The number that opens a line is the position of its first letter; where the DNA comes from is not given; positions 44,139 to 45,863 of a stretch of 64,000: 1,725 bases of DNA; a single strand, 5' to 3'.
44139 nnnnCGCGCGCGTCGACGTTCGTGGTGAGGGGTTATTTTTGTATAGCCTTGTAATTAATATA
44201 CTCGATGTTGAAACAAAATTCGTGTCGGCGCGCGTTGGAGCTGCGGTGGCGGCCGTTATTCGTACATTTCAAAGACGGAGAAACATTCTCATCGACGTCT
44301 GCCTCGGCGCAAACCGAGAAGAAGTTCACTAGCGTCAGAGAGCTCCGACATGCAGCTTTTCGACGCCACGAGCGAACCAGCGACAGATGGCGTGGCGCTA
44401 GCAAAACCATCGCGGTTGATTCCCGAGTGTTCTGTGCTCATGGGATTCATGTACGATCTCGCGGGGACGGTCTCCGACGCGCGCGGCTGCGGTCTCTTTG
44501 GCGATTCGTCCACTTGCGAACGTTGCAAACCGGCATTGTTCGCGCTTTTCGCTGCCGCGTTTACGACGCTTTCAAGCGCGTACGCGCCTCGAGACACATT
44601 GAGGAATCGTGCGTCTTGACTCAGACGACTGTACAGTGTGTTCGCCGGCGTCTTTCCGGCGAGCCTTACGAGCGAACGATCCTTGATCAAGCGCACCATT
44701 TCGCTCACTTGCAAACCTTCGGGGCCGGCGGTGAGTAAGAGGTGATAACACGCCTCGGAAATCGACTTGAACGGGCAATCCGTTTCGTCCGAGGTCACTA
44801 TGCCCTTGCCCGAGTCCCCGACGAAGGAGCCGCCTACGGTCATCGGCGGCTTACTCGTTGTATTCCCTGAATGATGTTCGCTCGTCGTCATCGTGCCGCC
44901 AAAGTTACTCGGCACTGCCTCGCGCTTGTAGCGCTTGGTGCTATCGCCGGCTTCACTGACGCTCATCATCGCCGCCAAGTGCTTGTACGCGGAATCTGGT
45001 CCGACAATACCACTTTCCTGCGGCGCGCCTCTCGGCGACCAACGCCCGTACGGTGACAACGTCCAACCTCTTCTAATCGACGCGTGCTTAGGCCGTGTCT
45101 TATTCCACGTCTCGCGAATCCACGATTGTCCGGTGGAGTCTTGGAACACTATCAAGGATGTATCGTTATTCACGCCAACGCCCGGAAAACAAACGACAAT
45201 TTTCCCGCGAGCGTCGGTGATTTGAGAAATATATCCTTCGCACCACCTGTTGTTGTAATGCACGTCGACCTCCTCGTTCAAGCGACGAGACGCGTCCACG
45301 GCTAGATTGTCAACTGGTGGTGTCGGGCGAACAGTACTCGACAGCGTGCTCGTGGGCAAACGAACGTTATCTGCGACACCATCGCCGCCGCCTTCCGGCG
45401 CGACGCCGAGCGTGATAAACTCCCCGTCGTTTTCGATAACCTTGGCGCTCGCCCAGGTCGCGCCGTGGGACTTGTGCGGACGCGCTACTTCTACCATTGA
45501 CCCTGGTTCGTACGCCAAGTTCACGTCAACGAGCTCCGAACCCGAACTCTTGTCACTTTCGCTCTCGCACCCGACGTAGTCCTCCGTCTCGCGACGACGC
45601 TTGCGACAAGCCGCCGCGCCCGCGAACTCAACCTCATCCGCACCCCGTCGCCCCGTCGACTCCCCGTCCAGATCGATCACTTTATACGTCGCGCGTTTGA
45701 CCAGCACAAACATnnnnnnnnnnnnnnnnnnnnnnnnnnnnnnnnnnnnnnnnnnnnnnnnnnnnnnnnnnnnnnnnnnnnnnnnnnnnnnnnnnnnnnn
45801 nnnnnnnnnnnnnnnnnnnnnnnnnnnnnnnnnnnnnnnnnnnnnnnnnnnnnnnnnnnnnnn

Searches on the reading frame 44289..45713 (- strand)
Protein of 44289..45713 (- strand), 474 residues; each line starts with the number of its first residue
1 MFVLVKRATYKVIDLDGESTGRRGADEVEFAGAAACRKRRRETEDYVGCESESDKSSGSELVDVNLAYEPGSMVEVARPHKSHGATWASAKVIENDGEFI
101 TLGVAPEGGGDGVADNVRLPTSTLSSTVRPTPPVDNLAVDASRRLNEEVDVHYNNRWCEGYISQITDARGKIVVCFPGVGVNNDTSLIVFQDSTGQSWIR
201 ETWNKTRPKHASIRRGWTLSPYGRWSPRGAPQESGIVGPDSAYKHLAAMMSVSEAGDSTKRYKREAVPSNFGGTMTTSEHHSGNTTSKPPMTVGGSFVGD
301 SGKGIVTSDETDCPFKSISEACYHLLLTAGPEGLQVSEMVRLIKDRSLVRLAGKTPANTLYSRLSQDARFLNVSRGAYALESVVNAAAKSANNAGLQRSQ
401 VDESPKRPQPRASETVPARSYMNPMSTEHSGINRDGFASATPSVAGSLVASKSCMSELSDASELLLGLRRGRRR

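Call 12: search_protein_families(library=pfam, proteins=[window:44289-45713:-], max_evalue=0.01)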
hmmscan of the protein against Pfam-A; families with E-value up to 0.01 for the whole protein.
window:44289-45713:- (474 aa): 1 family
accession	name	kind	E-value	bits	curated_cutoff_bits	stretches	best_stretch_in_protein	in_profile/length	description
PF05066.19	HARE-HTH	-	3.6e-08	34.1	25.9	1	318-382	3-70/71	HB1, ASXL, restriction endonuclease HTH domain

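Call 81: search_protein_families(library=pfam, proteins=[window:44289-45713:-], max_evalue=10)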
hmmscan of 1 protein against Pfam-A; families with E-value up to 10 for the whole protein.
window:44289-45713:- (474 aa): 2 families
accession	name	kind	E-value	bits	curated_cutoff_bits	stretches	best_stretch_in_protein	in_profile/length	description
PF05066.19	HARE-HTH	-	3.6e-08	34.1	25.9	1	318-382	3-70/71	HB1, ASXL, restriction endonuclease HTH domain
PF05641.18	Agenet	-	0.032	15.1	27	1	71-133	1-61/61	Agenet domain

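Call 82: search_solved_structures(query=window:44289-45713:-, max_evalue=1, show_alignments=1)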
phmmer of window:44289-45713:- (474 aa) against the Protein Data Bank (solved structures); distinct sequences matched with E-value up to 1: 8.
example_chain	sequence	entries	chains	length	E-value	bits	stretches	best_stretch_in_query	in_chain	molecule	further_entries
6ie4_A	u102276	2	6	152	0.0049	19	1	123-176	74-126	Agenet domain-containing protein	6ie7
6ie5_A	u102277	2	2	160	0.1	14.7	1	68-162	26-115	Agenet domain-containing protein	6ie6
5zwz_A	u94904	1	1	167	0.1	14.7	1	68-162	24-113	Agenet domain-containing protein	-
7rsi_C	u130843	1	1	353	0.12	14.5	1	300-391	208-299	Kinesin-like protein KIF18A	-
3lre_A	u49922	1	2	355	0.12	14.5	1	300-391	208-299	Kinesin-like protein KIF18A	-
5oam_K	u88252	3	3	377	0.13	14.3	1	300-391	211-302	Kinesin-like protein KIF18A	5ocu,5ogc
27ws_A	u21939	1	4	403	0.2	13.7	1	361-452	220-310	D-3-phosphoglycerate dehydrogenase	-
9di0_A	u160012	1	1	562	0.24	13.4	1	300-391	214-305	Kinesin-like protein KIF18A, Methylated-DNA--protein-cysteine methyltransferase chimera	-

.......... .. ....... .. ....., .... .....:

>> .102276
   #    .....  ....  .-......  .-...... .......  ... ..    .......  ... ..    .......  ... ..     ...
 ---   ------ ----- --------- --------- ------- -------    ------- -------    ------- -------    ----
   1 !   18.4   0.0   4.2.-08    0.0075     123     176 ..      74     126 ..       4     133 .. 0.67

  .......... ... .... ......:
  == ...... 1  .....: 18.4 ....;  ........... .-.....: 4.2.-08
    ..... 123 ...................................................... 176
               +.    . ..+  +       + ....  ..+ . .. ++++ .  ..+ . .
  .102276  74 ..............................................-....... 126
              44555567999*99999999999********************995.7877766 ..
